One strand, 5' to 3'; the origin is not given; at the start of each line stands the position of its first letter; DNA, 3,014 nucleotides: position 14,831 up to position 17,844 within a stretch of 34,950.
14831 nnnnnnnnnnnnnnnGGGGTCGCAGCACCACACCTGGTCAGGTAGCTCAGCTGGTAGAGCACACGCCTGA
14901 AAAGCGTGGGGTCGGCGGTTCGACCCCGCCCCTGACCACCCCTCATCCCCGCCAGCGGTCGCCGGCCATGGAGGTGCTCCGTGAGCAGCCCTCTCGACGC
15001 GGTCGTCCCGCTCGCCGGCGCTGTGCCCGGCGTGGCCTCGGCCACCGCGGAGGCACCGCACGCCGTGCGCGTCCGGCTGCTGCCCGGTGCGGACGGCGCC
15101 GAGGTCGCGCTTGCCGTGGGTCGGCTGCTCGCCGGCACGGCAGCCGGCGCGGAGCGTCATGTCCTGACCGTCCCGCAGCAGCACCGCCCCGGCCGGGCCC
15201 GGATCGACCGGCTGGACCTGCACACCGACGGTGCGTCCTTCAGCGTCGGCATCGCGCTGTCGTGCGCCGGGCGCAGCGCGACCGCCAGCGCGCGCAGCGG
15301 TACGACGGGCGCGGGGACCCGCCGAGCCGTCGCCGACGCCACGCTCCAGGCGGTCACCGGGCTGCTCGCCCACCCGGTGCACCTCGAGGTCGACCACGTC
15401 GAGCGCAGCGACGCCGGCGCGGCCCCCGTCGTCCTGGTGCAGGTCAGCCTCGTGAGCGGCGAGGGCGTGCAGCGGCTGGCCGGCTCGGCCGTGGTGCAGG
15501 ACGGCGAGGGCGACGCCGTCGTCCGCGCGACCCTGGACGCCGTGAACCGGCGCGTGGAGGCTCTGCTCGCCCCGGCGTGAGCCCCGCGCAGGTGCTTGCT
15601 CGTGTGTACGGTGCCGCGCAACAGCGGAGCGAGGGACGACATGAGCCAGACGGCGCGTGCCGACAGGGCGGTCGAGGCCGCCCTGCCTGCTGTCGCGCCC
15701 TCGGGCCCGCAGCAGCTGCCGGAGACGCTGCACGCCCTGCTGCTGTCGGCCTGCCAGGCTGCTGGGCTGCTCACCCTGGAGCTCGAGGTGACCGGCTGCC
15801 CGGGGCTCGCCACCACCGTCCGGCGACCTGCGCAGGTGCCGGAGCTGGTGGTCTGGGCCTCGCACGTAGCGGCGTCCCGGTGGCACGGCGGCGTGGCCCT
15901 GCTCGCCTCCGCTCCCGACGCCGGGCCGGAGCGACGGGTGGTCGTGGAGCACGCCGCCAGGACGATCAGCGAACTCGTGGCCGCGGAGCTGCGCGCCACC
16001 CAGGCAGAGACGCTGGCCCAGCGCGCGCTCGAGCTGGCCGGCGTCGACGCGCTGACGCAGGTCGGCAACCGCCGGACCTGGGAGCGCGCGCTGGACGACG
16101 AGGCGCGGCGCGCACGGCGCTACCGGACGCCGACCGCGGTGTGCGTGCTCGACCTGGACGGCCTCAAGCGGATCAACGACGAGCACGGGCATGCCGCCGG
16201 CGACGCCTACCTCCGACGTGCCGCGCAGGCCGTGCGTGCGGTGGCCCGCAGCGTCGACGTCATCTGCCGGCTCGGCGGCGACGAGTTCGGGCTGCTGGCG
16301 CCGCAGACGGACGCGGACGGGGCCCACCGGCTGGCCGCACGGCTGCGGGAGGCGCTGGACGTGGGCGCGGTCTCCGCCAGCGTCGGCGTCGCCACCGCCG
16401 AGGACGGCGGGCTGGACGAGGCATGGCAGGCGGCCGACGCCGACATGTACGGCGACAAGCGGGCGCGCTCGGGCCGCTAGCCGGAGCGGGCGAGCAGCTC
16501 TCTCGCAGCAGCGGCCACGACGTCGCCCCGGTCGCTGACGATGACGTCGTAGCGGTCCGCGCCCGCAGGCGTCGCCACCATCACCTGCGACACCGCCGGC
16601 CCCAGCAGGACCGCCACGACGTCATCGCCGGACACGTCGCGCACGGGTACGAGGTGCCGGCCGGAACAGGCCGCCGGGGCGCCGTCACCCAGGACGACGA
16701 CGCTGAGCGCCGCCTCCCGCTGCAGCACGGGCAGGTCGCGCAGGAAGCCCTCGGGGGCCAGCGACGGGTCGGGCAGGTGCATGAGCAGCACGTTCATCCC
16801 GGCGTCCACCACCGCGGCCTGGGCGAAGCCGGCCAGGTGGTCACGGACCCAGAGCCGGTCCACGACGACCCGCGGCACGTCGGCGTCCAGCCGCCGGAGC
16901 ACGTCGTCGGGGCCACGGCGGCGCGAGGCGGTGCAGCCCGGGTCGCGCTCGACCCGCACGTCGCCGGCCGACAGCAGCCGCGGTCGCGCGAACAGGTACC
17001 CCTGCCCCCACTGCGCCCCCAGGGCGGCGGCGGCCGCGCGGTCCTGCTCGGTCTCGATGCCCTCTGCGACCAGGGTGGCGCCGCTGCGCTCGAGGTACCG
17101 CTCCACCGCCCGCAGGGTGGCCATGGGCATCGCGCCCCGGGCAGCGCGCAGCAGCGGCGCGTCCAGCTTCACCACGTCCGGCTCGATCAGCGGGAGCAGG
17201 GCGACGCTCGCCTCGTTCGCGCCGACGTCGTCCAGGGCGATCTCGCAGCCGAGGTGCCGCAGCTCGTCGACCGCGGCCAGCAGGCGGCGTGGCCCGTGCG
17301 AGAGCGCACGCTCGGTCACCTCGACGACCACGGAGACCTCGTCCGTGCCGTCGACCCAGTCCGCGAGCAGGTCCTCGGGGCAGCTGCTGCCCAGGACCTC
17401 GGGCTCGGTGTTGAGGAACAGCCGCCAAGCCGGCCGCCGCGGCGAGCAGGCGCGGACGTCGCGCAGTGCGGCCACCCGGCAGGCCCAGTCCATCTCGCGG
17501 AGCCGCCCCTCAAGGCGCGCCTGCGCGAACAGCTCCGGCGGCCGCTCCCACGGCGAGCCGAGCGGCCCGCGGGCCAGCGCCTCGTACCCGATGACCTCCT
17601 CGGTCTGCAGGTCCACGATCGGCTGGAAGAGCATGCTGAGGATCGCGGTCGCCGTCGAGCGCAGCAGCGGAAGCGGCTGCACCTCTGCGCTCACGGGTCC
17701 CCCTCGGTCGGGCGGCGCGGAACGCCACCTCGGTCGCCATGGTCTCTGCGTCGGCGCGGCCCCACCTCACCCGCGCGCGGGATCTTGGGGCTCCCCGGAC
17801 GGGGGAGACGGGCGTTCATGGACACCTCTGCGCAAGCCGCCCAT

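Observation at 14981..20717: Compact signalling cluster between the tRNA Glu-Asp-Phe cluster and bldC, bracketed by two paralogous unknown proteins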

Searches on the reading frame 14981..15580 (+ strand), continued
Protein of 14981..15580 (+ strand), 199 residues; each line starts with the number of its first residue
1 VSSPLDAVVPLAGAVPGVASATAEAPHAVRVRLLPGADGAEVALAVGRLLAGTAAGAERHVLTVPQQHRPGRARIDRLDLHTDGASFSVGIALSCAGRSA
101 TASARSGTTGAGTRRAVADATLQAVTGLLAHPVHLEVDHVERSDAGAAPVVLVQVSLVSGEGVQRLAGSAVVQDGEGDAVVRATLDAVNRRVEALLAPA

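Call 81: fold_search(model_id=the predicted structure, library=pdb)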
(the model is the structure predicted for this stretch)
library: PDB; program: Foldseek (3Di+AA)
matches with E <= 10: 1255; with E <= 0.001: 2
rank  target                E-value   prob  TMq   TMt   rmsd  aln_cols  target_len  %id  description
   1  3fig_B                1.4e-04  1.00  0.42  0.16  10.6       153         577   18  Crystal Structure of Leucine-bound LeuA from Mycobacterium tuberculosis (released 2008-12-23)
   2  3hpz_A                7.6e-04  1.00  0.40  0.16  10.9       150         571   16  Crystal structure of Mycobacterium tuberculosis LeuA complexed with bromopyruvate (released 2010-05-19)
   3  3fig_A                1.3e-03  1.00  0.42  0.16  11.3       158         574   17  Crystal Structure of Leucine-bound LeuA from Mycobacterium tuberculosis (released 2008-12-23)
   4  7zpk_C                2.3e-03  0.75  0.23  0.21  28.3       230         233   14  Mammalian Dicer in the "pre-dicing state" with pre-miR-15a substrate and TARBP2 subunit (released 2022-11-16)
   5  7vg3_A                3.0e-03  0.77  0.23  0.06  21.1       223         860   11  Cryo-EM structure of Arabidopsis DCL3 in complex with a 30-bp RNA (released 2021-10-27)
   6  9kbz_A                3.8e-03  0.80  0.22  0.04  33.0       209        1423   11  Cryo-EM structure of DCL4-DRB4CTD-dsRNA complex (released 2026-02-18)
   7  3f6g_B                4.7e-03  1.00  0.37  0.57   4.9       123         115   18  Crystal structure of the regulatory domain of LiCMS in complexed with isoleucine - type II (released 2009-04-21)
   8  7vg2_A                6.3e-03  0.87  0.22  0.07  15.0       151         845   10  Cryo-EM structure of Arabidopsis DCL3 in complex with a 40-bp RNA (released 2021-10-27)
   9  8dfv_K                7.1e-03  0.54  0.18  0.14  17.2       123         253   10  Structural Basis of MicroRNA Biogenesis by Dicer-1 and Its Partner Protein Loqs-PB - complex IIa (released 2022-11-16)
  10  7v6c_B                9.4e-03  0.47  0.16  0.13  13.1       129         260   13  Structure of the Dicer-2-R2D2 heterodimer bound to small RNA duplex (released 2022-03-23)
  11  8s7l_A                1.1e-02  0.69  0.22  0.19  24.9       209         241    9  Crystal structure of a double mutant of VirB8-like OrfG central and C-terminal domains of Streptococcus thermophilus I (released 2025-03-12)
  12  8s7l_B                1.7e-02  0.66  0.22  0.19  24.7       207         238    9  Crystal structure of a double mutant of VirB8-like OrfG central and C-terminal domains of Streptococcus thermophilus I (released 2025-03-12)
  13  5npg_MODEL_1_A        2.1e-02  0.91  0.23  0.43   5.9        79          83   15  Solution structure of Drosophila melanogaster Loquacious dsRBD1 (released 2017-10-04)
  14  8s7l_C                2.1e-02  0.63  0.22  0.19  23.9       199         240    8  Crystal structure of a double mutant of VirB8-like OrfG central and C-terminal domains of Streptococcus thermophilus I (released 2025-03-12)
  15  7pkw                  2.4e-02  0.66  0.22  0.19  23.6       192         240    7  Crystal structure of VIRB8-like OrfG central and C-terminal domains of Streptococcus thermophilus ICESt3 (Gram positive  (released 2022-09-07)
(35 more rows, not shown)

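Call 84: search_protein_families(library=pfam, alignment_id=A3, max_evalue=1)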
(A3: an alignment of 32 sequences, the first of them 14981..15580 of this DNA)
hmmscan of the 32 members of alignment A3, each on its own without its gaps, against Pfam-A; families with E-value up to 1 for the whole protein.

A. member 1, window:14981-15580:+ (199 aa): 0 families

B. families by the number of members that match (of 32 scanned): 13 families
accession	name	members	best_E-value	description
PF08502.15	LeuA_dimer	14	7.7e-06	LeuA allosteric (dimerisation) domain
PF09585.15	Lin0512_fam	4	0.076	Conserved hypothetical protein (Lin0512_fam)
PF11381.13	DUF3185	2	0.011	Protein of unknown function (DUF3185)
PF00403.32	HMA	2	0.02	Heavy-metal-associated domain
PF01037.27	AsnC_trans_reg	2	0.022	Lrp/AsnC ligand binding domain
PF16916.11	ZT_dimer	2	0.11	Dimerisation domain of Zinc Transporter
PF03924.19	CHASE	1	0.077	CHASE domain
PF21699.3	TM1266-like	1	0.096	Iron-only hydrogenase system regulator, putative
PF04965.19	GPW_gp25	1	0.14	Baseplate wedge protein gp25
PF20013.4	GAP1-N2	1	0.15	GTPase-associated protein 1, N-terminal domain type 2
PF02482.25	Ribosomal_S30AE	1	0.22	Sigma 54 modulation protein / S30EA ribosomal protein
PF00550.31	PP-binding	1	0.22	Phosphopantetheine attachment site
PF13193.12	AMP-binding_C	1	0.96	AMP-binding enzyme C-terminal domain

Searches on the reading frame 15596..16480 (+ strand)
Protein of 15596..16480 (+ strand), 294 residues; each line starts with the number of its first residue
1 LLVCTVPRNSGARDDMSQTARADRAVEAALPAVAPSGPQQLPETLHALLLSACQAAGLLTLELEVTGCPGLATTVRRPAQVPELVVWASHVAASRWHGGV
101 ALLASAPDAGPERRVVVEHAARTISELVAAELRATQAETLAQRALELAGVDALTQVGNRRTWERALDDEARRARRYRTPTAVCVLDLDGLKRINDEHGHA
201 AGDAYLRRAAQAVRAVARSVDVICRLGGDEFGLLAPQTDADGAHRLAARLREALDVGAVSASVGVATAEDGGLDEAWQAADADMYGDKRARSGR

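Call 4: search_protein_families(library=pfam, proteins=[window:15596-16480:+], max_evalue=0.01)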
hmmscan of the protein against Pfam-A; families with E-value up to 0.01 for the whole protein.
window:15596-16480:+ (294 aa): 2 families
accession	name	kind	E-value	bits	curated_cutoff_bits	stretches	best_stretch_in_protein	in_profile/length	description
PF00990.26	GGDEF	-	3.7e-31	108.5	23.8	1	149-291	2-158/161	Diguanylate cyclase, GGDEF domain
PF17853.6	GGDEF_2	-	0.00025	21.7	24.5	1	179-280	22-110/116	GGDEF-like domain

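Call 6: search_protein_families(library=ncbifam, proteins=[window:15596-16480:+], max_evalue=0.01)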
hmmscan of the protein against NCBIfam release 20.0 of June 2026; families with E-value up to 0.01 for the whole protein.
window:15596-16480:+ (294 aa): 21 families
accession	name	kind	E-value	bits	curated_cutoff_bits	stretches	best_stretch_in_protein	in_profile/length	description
TIGR00254.1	GGDEF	domain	9.4e-33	113.3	37.4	1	147-291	4-160/168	diguanylate cyclase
NF038266.1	diguan_SiaD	equivalog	6.1e-30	104.4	290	1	140-290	86-247/252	biofilm regulation diguanylate cyclase SiaD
NF007423.1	PRK09966.1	equivalog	2.3e-29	102.5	325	1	138-288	233-390/390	diguanylate cyclase DgcN/YfiN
NF051473.1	DigCycDgcsShew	equivalog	3.3e-26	92.3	400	1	126-290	116-283/291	diguanylate cyclase DgcS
NF007380.0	PRK09894.1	equivalog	4.3e-25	88.7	256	1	147-290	128-279/296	diguanylate cyclase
NF007135.0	PRK09581.1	equivalog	6e-25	88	474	1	142-255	286-399/457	PleD family two-component system response regulator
NF007298.0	PRK09776.1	equivalog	4.7e-24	84.4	1135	1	142-254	678-790/1111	diguanylate cyclase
NF040885.1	diguan_DgcJ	equivalog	2.6e-23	82.6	500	1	151-292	344-490/493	diguanylate cyclase DgcJ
NF047654.1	DiguCycDgcRLepto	equivalog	3.7e-22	78.6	500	1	123-254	109-239/295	diguanylate cyclase DgcR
NF007599.0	PRK10245.1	equivalog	2.2e-19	69.2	402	1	143-263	204-333/371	diguanylate cyclase AdrA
NF011955.1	PRK15426.1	equivalog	7.6e-19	67.3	408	1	148-270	398-530/564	cellulose biosynthesis regulator diguanylate cyclase DgcQ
NF007474.0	PRK10060.1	equivalog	9.7e-19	67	782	1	134-289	223-386/663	cyclic di-GMP phosphodiesterase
NF041606.1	dguan_cyc_DgcA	equivalog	7.1e-18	64.6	370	1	144-255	174-285/340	diguanylate cyclase DgcA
NF045675.1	PhdiestaseDibA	equivalog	2e-17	62.8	980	1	144-255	199-311/623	phosphodiesterase DibA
NF047872.1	GGDEF_GdpS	equivalog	1.9e-15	56.9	400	1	140-255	179-294/355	GGDEF domain-containing protein GdpS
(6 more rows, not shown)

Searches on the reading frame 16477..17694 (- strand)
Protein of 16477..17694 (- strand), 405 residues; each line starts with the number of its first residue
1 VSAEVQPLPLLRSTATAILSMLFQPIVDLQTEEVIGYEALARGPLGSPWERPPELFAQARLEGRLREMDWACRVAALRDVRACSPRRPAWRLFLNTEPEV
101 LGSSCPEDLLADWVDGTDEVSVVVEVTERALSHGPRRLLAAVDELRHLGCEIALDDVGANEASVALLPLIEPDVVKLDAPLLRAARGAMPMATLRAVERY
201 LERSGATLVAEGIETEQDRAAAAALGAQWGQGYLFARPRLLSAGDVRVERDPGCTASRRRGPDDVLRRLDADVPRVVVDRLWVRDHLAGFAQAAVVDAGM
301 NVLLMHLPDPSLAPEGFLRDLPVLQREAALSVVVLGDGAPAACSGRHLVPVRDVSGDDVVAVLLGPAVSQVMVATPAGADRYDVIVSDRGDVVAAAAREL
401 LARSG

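Call 4: search_protein_families(library=pfam, proteins=[window:16477-17694:-], max_evalue=0.01)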
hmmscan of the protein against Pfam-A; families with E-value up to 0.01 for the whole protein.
window:16477-17694:- (405 aa): 1 family
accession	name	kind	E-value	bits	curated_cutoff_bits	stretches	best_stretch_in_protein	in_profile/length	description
PF00563.25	EAL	-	8.5e-38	130.5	31.3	1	19-238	13-236/236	EAL domain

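Call 6: search_protein_families(library=ncbifam, proteins=[window:16477-17694:-], max_evalue=0.01)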
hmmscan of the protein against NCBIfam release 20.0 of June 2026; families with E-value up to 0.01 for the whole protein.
window:16477-17694:- (405 aa): 14 families
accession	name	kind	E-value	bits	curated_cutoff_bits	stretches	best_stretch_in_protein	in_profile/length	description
NF052265.1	EAL_dom_RimA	equivalog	2.2e-22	79.5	430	1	20-246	18-241/248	S6 modification regulatory phosphodiesterase RimA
NF045675.1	PhdiestaseDibA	equivalog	3.9e-15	55.2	980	1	16-239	388-616/623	phosphodiesterase DibA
NF052458.1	PhdiestGepA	equivalog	3.9e-15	55.1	1200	1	121-238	713-831/840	phosphodiesterase GepA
NF007474.0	PRK10060.1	equivalog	3.1e-12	45.5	782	1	119-239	524-645/663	cyclic di-GMP phosphodiesterase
NF008467.0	PRK11359.1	equivalog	6.8e-12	44.2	857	1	14-241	553-783/800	oxygen-sensing cyclic-di-GMP phosphodiesterase DosP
NF008807.1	PRK11829.1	equivalog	7.2e-11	40.9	733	1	19-238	429-652/670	biofilm formation regulator HmsP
NF007839.0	PRK10551.1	equivalog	8.3e-11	41.1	461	1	22-241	280-503/518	cyclic di-GMP phosphodiesterase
NF053781.1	cdiGMPphdstlr2612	equivalog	2.6e-10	38.6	1600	1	122-238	1138-1255/1268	Tlr1612 family c-di-GMP phosphodiesterase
NF051476.1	CDiGphdiTpdA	equivalog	5.1e-10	38.8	1000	1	117-236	448-568/570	cyclic di-GMP phosphodiesterase TpdA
NF007298.0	PRK09776.1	equivalog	9.1e-09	33.7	1135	1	122-242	979-1100/1111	diguanylate cyclase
NF008281.1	PRK11059.1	equivalog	6.8e-06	24.6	663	1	121-239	511-630/633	RNase E specificity factor CsrD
NF052596.1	RR_EAL_PvrR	equivalog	9e-06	24.5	580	1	16-237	153-378/398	response regulator cyclic di-GMP phosphodiesterase PvrR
NF008617.0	PRK11596.1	equivalog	0.0011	18.4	190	1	152-241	155-245/255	cyclic-guanylate-specific phosphodiesterase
NF045673.1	c-di-GMPRcptLapD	equivalog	0.0052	15.1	1020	1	122-239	528-645/647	cyclic di-GMP receptor LapD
